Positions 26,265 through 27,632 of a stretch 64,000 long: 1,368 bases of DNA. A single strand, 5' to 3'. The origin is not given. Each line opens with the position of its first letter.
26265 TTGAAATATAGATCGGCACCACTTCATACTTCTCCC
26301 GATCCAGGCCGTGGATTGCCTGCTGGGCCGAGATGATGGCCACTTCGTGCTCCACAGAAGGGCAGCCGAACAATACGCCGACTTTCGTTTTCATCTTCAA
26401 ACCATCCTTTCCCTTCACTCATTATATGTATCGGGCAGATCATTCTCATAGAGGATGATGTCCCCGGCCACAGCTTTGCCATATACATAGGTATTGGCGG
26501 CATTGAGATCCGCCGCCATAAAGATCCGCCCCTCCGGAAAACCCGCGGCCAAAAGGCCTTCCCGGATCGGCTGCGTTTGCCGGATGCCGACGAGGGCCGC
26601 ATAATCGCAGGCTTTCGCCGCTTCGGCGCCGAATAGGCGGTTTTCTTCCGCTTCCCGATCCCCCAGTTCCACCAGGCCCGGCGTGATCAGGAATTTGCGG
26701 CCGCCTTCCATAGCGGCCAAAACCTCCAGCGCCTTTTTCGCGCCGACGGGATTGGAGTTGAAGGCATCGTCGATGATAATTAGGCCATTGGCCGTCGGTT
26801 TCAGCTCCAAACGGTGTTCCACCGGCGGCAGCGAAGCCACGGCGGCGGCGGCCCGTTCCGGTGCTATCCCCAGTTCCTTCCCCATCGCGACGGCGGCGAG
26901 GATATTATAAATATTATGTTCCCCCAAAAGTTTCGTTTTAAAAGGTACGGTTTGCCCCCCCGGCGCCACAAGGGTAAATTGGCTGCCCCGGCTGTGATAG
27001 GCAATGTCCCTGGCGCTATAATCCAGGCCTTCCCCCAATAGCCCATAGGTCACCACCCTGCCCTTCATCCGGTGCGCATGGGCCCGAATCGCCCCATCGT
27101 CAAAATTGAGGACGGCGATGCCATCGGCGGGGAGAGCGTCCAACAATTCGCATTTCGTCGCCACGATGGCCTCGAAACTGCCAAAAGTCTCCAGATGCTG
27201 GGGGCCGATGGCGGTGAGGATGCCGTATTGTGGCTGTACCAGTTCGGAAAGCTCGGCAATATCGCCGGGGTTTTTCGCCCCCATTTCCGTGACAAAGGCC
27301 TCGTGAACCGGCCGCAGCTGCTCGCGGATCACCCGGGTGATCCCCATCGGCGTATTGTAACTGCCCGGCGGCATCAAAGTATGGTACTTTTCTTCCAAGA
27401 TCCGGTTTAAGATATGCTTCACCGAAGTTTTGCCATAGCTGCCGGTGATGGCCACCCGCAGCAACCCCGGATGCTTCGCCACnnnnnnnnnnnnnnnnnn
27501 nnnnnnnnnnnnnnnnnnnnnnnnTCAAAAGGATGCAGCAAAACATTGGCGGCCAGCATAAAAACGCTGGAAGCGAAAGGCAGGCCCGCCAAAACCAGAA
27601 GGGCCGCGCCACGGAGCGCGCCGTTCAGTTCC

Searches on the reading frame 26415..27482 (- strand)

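Call 24: search_protein_families(library=pfam, proteins=[window:26415-27482:-], max_evalue=0.00001)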
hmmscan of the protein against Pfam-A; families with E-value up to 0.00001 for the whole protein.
window:26415-27482:- (355 aa): 2 families
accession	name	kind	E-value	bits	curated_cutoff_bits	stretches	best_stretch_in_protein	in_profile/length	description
PF08245.18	Mur_ligase_M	-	4.3e-46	157.9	24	1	12-200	1-199/200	Mur ligase middle domain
PF02875.26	Mur_ligase_C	-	6e-11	43.7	28.4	1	223-344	1-122/127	Mur ligase, glutamate ligase domain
